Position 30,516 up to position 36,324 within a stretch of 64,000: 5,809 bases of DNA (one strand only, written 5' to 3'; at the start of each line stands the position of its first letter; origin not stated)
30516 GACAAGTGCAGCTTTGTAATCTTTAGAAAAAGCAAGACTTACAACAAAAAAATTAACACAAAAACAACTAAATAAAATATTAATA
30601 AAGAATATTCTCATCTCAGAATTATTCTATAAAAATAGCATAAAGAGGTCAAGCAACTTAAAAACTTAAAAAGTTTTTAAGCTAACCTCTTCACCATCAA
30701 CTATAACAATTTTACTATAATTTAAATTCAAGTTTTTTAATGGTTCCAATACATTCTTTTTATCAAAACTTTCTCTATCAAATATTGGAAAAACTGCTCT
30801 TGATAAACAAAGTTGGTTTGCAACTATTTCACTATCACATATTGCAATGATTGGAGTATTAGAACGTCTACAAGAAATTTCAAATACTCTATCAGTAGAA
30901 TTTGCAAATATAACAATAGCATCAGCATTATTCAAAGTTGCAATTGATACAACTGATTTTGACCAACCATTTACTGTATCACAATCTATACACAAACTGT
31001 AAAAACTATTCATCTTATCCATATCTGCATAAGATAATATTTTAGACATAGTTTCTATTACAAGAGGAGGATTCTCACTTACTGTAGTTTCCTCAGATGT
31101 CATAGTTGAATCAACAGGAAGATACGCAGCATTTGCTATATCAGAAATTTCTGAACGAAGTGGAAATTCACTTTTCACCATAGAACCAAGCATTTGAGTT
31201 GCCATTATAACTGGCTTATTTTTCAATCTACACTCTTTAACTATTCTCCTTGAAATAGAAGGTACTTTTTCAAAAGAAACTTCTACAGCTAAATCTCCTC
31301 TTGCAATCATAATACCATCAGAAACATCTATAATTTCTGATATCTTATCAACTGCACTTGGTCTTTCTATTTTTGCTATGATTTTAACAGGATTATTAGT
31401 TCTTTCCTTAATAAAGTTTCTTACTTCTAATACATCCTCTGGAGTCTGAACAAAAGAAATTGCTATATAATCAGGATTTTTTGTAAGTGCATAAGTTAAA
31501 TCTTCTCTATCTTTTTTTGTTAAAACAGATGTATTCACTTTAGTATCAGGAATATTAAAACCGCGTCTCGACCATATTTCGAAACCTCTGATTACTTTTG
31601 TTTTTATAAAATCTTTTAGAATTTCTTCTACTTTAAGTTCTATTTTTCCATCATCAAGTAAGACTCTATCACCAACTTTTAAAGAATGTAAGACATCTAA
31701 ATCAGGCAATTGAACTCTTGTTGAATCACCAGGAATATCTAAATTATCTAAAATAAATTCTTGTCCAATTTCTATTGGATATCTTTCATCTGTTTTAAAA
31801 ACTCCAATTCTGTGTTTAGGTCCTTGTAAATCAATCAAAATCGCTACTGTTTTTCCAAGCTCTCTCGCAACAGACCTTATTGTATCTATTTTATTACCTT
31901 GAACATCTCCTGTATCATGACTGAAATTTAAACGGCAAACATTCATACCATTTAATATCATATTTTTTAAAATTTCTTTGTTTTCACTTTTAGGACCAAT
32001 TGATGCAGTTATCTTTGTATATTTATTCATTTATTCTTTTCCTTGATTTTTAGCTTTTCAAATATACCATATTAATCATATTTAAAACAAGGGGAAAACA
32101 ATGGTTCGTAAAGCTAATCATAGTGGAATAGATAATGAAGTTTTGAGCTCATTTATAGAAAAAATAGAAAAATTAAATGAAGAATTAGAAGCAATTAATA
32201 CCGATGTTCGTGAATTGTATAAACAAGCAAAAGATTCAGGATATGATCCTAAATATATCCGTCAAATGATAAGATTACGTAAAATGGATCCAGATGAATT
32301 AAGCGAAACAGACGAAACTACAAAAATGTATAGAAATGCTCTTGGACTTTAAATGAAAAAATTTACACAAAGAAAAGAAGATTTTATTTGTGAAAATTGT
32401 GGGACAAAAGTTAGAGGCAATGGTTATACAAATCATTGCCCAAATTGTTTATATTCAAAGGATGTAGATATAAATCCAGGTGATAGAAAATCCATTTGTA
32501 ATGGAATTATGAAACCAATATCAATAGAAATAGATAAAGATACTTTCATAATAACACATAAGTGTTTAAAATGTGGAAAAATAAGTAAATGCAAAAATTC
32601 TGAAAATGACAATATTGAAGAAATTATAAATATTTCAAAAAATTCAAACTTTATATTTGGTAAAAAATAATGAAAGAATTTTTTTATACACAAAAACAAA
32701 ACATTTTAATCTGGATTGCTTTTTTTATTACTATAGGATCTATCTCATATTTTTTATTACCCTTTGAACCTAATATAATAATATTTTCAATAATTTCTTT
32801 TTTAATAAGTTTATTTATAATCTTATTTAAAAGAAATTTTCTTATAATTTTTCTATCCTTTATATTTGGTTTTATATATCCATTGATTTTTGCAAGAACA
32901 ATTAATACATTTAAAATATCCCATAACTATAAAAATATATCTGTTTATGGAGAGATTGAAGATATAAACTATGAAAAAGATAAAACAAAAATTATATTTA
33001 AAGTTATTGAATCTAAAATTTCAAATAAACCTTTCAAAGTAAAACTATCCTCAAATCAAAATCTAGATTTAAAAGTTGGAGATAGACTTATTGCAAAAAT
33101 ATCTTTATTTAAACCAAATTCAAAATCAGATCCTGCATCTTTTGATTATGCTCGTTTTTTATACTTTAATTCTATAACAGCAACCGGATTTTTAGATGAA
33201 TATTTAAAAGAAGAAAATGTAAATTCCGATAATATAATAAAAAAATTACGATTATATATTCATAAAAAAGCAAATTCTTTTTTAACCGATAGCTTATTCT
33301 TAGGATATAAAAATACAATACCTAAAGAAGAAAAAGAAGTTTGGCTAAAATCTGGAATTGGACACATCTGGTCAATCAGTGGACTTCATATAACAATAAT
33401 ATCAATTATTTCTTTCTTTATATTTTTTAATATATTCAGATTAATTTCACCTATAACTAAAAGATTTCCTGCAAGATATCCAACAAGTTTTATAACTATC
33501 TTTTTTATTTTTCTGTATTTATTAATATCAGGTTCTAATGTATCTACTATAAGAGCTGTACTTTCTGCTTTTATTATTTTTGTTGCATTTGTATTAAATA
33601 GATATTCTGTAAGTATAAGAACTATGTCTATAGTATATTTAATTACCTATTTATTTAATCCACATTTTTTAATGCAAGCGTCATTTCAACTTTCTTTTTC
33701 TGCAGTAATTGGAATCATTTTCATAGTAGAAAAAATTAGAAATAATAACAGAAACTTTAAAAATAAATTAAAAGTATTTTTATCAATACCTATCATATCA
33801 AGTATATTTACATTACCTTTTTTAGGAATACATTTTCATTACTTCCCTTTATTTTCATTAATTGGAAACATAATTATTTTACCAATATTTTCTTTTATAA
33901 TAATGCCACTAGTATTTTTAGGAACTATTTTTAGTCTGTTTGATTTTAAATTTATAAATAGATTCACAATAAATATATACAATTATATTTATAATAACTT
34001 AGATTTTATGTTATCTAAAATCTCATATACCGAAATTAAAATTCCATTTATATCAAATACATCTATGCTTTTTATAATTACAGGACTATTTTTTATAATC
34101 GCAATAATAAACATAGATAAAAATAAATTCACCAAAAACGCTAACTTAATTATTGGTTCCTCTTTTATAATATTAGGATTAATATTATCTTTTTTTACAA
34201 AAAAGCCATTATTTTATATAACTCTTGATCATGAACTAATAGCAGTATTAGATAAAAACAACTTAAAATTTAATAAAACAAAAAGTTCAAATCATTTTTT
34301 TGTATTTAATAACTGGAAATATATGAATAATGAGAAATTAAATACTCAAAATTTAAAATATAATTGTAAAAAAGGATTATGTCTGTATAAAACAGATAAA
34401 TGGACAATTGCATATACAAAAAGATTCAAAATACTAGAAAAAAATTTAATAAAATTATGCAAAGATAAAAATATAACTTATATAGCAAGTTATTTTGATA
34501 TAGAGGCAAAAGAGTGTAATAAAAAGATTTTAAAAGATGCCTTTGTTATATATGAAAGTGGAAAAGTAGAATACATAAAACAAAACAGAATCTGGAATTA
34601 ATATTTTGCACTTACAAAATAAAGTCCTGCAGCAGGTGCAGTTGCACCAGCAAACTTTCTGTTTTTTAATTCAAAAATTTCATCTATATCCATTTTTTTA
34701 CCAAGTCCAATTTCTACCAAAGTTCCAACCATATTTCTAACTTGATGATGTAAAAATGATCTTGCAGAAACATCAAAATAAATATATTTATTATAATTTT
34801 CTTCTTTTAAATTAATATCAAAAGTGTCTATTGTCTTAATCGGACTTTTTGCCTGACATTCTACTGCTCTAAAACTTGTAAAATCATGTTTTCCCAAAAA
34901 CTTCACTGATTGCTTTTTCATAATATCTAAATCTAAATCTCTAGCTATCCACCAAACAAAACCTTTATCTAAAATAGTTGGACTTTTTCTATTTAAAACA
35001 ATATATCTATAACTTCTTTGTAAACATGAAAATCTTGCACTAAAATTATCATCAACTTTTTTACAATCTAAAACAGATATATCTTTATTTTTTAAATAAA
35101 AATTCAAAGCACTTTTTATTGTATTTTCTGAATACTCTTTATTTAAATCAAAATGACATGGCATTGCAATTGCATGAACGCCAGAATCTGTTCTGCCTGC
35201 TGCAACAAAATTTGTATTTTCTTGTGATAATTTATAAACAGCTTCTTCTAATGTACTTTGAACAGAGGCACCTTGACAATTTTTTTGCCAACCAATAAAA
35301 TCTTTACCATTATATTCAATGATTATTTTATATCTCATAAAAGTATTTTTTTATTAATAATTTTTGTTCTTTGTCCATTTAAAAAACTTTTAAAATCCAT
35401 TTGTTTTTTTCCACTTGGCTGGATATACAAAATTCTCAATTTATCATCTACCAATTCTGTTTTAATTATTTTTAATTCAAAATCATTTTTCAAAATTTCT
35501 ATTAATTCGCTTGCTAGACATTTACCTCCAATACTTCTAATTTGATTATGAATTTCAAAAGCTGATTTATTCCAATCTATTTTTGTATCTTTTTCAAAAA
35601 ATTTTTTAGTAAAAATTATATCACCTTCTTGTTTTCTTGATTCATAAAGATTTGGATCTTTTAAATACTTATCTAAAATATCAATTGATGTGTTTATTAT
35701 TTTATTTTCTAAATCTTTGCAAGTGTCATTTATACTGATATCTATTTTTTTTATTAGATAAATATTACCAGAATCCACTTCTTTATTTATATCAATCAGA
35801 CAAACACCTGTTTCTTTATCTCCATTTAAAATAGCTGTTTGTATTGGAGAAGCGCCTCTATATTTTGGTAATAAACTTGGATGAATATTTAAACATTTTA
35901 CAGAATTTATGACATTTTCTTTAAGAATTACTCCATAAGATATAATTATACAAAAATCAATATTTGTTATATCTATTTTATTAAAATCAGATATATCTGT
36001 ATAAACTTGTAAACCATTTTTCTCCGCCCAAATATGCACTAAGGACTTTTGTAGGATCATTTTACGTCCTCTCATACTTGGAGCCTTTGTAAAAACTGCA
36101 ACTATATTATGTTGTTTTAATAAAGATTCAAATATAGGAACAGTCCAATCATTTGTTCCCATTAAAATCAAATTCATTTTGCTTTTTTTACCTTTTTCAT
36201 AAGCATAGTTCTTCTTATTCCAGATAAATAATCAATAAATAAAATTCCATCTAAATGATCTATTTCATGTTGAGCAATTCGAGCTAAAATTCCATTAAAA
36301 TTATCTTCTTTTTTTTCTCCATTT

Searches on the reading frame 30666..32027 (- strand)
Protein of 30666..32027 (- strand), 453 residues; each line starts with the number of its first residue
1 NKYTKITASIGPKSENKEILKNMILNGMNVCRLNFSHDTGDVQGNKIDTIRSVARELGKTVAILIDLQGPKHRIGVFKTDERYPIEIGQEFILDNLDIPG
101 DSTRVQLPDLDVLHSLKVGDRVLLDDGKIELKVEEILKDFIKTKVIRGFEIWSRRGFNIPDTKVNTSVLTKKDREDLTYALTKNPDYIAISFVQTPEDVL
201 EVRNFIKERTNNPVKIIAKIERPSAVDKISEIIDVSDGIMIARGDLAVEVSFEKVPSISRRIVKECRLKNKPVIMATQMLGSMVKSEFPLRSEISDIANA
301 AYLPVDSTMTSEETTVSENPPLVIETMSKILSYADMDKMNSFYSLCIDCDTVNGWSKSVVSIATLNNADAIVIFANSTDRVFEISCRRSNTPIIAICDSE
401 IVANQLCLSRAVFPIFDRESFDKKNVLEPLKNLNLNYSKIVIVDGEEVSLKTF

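Call 28: search_protein_families(library=pfam, proteins=[window:30666-32027:-], max_evalue=0.001)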
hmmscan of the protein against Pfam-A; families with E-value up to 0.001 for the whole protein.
window:30666-32027:- (453 aa): 3 families
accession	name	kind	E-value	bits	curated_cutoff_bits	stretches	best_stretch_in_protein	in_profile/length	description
PF00224.27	PK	-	4.9e-87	292.5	30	1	2-320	2-324/328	Pyruvate kinase, barrel domain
PF02887.21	PK_C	-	3.8e-08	33.9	28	1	357-434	5-86/114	Pyruvate kinase, alpha/beta domain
PF03328.21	HpcH_HpaI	-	9.2e-07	28.8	25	1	175-250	76-158/221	HpcH/HpaI aldolase/citrate lyase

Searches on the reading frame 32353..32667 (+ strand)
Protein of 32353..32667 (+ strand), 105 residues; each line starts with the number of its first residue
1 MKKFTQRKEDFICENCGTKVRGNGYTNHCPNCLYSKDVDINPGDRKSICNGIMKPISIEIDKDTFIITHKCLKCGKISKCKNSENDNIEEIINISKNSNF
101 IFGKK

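Call 68: search_protein_families(library=pfam, proteins=[window:32353-32667:+], max_evalue=0.05)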
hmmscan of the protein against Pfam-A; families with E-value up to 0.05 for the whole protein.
window:32353-32667:+ (105 aa): 7 families
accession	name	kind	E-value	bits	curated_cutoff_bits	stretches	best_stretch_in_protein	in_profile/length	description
PF12647.12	RNHCP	-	1.7e-25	89.3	24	1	9-91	2-89/90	RNHCP domain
PF08209.17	Sgf11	-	0.00039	20.3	26.4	1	8-33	2-27/33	Sgf11 (transcriptional regulation protein)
PF12773.13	DZR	-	0.0015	19.1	27.3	1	8-38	10-36/45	Double zinc ribbon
PF21349.2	RUBY_RBDX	-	0.0065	16.3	26.5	1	12-37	2-27/30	Rubrerythrin, rubredoxin-like domain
PF23455.1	DUF7129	-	0.0082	16.3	30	0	7-32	8-33/45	Domain of unknown function (DUF7129)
PF23458.2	DUF7130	-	0.023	15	35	0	4-36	47-80/89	Domain of unknown function (DUF7130)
PF01155.25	HypA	-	0.04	14.4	28.9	1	6-45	66-104/112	Hydrogenase/urease nickel incorporation, metallochaperone, hypA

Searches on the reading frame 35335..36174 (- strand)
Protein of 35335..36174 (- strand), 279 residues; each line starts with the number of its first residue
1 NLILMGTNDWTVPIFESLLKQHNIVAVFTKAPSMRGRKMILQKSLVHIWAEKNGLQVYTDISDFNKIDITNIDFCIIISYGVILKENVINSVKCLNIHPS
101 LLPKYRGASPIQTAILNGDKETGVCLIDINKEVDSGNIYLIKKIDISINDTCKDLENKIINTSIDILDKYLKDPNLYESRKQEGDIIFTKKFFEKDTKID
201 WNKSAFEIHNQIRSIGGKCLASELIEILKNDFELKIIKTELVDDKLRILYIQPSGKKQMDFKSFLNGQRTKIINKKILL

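Call 33: search_protein_families(library=pfam, proteins=[window:35335-36174:-], max_evalue=0.001)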
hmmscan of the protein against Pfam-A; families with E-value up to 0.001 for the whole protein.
window:35335-36174:- (279 aa): 2 families
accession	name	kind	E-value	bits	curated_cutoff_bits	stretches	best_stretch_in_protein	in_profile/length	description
PF00551.24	Formyl_trans_N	-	1.3e-29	103.6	26.1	1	5-161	8-171/181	Formyl transferase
PF02911.23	Formyl_trans_C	-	2.9e-09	37.4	21.1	1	195-244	5-50/100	Formyl transferase, C-terminal domain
